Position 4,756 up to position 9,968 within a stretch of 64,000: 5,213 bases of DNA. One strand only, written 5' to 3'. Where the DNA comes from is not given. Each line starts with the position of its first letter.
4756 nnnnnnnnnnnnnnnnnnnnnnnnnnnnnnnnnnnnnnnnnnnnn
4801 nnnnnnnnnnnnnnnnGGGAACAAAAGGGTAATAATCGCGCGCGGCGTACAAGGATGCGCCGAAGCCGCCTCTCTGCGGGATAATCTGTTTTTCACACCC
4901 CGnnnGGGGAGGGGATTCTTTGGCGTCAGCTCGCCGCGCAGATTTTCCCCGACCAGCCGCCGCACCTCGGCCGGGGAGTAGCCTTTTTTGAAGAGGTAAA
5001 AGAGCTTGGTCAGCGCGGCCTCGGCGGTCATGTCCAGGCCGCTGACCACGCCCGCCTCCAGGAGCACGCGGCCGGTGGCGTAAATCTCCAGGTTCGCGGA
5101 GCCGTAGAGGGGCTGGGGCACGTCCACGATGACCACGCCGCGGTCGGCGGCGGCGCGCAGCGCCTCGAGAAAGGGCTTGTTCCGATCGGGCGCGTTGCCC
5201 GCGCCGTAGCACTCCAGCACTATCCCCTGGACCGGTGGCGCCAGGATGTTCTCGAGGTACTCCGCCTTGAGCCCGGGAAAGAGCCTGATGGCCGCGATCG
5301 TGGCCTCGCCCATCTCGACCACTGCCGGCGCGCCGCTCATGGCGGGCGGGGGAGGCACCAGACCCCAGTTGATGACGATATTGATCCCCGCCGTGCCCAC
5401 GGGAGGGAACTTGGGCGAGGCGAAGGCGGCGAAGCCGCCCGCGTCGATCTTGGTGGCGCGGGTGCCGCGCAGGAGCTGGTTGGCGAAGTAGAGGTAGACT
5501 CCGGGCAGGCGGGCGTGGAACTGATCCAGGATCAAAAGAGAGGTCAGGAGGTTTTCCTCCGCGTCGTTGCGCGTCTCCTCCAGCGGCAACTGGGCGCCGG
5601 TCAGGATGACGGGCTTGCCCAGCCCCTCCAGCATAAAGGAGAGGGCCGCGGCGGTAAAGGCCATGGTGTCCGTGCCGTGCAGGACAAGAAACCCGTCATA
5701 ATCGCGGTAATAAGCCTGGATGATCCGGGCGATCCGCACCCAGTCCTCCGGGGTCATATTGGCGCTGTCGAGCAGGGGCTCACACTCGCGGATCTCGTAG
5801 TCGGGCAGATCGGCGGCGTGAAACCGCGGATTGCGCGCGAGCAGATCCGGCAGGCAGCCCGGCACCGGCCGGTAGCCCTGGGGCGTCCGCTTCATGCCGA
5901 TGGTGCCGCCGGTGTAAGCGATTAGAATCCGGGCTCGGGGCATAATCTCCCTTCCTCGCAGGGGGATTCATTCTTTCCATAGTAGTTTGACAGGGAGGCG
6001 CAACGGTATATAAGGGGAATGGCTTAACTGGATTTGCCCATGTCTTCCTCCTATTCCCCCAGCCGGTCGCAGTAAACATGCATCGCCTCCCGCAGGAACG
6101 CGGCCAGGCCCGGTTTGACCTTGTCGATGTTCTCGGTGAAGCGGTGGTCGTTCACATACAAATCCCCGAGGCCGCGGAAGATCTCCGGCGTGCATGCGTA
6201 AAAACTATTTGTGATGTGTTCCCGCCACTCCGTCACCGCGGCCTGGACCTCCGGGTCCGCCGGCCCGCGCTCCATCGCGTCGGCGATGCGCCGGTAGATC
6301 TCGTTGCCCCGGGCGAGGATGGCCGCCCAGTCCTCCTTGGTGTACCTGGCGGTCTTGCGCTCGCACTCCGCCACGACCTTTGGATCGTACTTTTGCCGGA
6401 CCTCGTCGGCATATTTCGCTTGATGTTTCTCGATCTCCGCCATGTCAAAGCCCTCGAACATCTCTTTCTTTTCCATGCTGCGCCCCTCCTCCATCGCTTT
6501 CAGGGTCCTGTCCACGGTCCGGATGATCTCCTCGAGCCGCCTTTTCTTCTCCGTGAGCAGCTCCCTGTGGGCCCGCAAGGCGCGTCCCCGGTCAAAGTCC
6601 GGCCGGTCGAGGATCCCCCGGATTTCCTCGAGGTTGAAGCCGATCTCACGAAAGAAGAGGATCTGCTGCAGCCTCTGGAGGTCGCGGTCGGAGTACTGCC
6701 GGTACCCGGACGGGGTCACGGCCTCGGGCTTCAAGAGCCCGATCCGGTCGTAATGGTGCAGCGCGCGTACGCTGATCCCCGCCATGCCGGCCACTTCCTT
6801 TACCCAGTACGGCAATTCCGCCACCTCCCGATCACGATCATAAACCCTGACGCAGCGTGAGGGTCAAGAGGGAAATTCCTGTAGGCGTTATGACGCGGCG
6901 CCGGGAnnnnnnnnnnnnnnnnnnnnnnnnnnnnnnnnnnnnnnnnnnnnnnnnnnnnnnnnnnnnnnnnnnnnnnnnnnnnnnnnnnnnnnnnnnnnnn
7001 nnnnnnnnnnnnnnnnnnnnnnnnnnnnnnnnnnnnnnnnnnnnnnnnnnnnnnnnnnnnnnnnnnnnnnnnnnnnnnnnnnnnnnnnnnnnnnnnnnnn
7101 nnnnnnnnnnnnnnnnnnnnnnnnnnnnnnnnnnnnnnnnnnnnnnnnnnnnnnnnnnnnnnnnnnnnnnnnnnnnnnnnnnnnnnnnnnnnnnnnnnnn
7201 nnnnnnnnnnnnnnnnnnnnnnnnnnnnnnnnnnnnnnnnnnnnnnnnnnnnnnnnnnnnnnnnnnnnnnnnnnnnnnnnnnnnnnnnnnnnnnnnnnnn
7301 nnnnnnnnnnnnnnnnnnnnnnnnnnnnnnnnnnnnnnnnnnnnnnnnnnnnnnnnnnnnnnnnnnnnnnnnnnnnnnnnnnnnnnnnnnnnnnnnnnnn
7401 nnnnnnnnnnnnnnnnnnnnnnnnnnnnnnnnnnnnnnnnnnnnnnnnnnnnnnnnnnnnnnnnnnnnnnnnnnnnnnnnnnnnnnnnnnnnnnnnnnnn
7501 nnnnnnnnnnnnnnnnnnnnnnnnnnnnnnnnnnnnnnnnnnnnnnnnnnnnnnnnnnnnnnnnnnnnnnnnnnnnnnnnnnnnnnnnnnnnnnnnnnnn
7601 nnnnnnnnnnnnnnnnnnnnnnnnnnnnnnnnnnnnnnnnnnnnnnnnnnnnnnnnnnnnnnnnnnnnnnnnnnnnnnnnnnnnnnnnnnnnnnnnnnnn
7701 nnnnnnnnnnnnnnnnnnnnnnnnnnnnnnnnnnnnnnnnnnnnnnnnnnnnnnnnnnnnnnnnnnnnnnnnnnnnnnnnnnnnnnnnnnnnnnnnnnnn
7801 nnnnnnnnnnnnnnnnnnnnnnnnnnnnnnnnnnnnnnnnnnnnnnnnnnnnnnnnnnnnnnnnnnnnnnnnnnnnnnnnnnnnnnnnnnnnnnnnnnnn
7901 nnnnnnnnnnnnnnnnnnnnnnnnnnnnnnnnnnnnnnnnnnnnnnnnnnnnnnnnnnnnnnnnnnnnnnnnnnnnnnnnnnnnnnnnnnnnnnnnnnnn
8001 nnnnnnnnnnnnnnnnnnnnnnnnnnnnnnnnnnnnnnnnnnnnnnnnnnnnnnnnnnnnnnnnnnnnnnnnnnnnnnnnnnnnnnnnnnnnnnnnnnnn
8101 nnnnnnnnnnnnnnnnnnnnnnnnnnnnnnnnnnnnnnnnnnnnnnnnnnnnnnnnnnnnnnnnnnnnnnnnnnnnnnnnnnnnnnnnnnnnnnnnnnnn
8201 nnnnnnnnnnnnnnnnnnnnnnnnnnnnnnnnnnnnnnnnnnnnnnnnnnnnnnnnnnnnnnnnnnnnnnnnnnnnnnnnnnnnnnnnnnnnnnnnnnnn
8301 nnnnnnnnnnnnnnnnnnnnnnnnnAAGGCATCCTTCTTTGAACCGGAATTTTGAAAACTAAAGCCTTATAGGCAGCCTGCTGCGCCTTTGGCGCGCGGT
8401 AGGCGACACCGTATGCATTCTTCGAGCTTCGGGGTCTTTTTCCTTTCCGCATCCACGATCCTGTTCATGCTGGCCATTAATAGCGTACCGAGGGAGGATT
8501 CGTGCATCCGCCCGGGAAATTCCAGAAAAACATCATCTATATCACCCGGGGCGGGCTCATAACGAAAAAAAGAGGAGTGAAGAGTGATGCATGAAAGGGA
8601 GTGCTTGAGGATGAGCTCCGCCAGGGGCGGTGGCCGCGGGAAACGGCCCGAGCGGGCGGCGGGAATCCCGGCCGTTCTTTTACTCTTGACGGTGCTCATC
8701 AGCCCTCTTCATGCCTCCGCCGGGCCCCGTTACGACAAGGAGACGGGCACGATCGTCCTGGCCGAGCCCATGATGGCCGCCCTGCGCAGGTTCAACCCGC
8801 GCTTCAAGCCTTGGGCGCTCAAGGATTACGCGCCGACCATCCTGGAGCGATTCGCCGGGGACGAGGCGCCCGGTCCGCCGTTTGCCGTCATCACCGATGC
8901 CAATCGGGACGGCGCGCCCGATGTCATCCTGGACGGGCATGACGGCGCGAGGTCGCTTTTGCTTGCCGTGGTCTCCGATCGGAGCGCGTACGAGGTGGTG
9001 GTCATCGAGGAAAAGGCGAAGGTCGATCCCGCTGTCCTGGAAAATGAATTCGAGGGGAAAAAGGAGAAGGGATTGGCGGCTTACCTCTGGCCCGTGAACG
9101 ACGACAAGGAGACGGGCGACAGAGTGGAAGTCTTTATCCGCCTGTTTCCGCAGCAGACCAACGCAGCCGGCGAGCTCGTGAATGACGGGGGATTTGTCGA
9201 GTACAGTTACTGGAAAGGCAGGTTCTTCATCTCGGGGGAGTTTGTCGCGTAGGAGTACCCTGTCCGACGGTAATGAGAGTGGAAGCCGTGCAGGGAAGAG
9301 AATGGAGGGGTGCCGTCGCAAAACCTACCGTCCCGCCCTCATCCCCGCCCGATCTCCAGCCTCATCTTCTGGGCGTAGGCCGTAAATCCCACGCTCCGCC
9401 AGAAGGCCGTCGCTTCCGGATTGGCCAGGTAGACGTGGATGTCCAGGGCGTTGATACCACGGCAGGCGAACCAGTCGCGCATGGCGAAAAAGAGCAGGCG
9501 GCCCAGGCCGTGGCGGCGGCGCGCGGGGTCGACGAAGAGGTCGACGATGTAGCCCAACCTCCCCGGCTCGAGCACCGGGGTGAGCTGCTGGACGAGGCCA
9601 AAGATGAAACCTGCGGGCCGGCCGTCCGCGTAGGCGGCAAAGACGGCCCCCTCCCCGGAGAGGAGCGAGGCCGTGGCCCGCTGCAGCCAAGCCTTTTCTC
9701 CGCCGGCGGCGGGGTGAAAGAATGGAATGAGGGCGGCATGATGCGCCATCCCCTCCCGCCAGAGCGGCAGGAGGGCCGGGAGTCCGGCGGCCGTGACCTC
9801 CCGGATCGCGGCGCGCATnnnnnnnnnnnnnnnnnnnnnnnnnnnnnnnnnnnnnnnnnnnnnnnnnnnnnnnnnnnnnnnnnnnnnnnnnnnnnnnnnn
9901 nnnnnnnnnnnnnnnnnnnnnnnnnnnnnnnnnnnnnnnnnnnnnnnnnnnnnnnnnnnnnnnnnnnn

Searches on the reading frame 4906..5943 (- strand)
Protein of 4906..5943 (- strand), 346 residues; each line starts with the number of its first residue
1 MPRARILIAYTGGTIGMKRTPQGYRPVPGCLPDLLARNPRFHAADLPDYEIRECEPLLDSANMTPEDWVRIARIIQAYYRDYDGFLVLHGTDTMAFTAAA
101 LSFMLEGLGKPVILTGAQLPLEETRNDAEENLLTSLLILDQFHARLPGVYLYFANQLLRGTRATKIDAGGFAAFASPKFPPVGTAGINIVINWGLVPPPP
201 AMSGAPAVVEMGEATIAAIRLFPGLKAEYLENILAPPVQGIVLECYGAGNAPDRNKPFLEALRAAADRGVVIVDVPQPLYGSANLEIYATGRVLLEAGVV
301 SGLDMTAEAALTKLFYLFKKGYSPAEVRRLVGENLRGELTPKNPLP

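Call 46: find_homologous_proteins(query=window:4906-5943:-, max_evalue=1e-40)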
Query window:4906-5943:- (346 aa): 7931 proteins with E <= 1e-40 among 8000 candidates; the best 120 are listed.
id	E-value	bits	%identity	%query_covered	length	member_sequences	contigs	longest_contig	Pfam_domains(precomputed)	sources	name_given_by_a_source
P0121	3.6e-228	774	100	100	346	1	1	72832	PF17763.7,PF00710.26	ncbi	ncbi:MAG: asparaginase [Patescibacteria group bacterium]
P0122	1.5e-201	687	90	100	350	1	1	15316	PF17763.7,PF00710.26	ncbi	ncbi:MAG: asparaginase [Bacteroidota bacterium]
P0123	2.8e-180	617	79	99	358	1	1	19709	PF17763.7,PF00710.26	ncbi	ncbi:MAG: asparaginase [Bacteroidota bacterium]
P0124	3.9e-179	613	80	99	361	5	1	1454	PF17763.7,PF00710.26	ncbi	-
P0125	7.0e-179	612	80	98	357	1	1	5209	PF17763.7,PF00710.26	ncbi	ncbi:MAG: asparaginase [Bacteroidota bacterium]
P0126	4.4e-163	560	74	99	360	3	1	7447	PF17763.7,PF00710.26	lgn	-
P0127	2.4e-161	555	74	99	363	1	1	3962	PF17763.7,PF00710.26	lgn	-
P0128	6.2e-161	553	73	100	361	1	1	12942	PF17763.7,PF00710.26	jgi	jgi:L-asparaginase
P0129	2.3e-160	551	74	99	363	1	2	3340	PF17763.7,PF00710.26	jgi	jgi:L-asparaginase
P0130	6.0e-160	550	72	99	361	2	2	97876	PF17763.7,PF00710.26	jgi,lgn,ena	-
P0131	2.4e-158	545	72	99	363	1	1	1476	PF17763.7,PF00710.26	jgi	jgi:L-asparaginase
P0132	7.5e-157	540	71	99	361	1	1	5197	PF17763.7,PF00710.26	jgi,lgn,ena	-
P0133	4.3e-155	534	71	99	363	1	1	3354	PF17763.7,PF00710.26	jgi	jgi:L-asparaginase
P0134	3.6e-153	528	70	99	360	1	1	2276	PF17763.7,PF00710.26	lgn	-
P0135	1.0e-147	510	66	99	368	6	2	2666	PF17763.7,PF00710.26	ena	-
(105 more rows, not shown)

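Call 47: find_encoding_contigs(protein=P0122, flank=10000, max_places=2)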
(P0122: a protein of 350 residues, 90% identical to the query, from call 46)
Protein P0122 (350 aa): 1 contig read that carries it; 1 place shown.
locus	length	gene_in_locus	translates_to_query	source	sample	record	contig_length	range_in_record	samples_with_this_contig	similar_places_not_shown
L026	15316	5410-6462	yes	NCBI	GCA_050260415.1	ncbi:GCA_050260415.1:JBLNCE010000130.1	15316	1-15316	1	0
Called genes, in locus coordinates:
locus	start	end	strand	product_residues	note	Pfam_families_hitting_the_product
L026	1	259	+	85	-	?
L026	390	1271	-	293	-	PF01569:PAP2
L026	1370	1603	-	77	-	-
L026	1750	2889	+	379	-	-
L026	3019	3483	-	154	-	PF08922:DUF1905, PF13376:OmdA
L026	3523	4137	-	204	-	PF05175:MTS, PF02475:TRM5-TYW2_MTfase (weak), PF01135:PCMT, PF03602:Cons_hypoth95 (weak), PF06325:PrmA, PF13847:Methyltransf_31, PF08241:Methyltransf_11, PF13649:Methyltransf_25, +3 more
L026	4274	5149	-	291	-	-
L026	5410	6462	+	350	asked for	PF00710:Asparaginase, PF17763:Asparaginase_C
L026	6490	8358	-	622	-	PF02129:Peptidase_S15, PF08530:PepX_C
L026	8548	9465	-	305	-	PF00196:GerE, PF08281:Sigma70_r4_2 (weak)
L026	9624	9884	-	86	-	PF13711:DUF4160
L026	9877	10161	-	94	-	PF10387:DUF2442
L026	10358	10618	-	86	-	-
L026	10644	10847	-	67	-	-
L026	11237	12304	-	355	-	PF16126:DUF4838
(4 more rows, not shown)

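Call 48: find_encoding_contigs(protein=P0123, flank=10000, max_places=2)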
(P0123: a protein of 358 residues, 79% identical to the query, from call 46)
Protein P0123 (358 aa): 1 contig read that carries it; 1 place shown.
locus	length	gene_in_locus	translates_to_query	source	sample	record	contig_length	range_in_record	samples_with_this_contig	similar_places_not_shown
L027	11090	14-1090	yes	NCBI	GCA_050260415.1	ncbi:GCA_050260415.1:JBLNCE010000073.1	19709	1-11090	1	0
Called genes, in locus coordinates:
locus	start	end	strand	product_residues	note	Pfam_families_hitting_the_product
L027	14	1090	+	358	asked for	PF00710:Asparaginase, PF17763:Asparaginase_C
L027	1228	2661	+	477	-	PF01554:MatE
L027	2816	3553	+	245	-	PF02604:PhdYeFM_antitox (weak), PF05685:Uma2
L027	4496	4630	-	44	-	-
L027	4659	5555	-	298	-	PF01149:Fapy_DNA_glyco, PF06831:H2TH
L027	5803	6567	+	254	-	PF00376:MerR, PF13411:MerR_1, PF09278:MerR-DNA-bind, PF07739:TipAS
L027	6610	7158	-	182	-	-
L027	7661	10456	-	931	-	PF05593:RHS_repeat (weak), PF25023:TEN_YD-shell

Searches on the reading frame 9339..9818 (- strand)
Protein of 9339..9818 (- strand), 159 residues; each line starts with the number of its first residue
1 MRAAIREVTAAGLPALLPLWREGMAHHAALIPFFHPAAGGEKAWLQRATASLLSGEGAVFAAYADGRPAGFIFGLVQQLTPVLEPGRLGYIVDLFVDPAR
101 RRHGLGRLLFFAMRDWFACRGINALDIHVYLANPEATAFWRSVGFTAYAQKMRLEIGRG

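Call 59: search_protein_families(library=pfam, proteins=[window:9339-9818:-], max_evalue=0.001)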
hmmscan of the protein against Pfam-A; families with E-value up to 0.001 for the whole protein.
window:9339-9818:- (159 aa): 5 families
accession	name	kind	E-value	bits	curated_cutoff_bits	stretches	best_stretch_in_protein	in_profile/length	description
PF00583.31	Acetyltransf_1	-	8.1e-15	55.6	20.7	1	49-145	27-116/116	Acetyltransferase (GNAT) family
PF13508.13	Acetyltransf_7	-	8.5e-10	39.3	27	1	57-146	3-83/84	Acetyltransferase (GNAT) domain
PF13673.13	Acetyltransf_10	-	7.8e-09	36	23.6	1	50-150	24-112/128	Acetyltransferase (GNAT) domain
PF13480.13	Acetyltransf_6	-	2.4e-07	31.4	22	1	9-126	27-133/143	Acetyltransferase (GNAT) domain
PF08445.16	FR47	-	3.6e-06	27.3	22.1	1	83-153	16-85/86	FR47-like protein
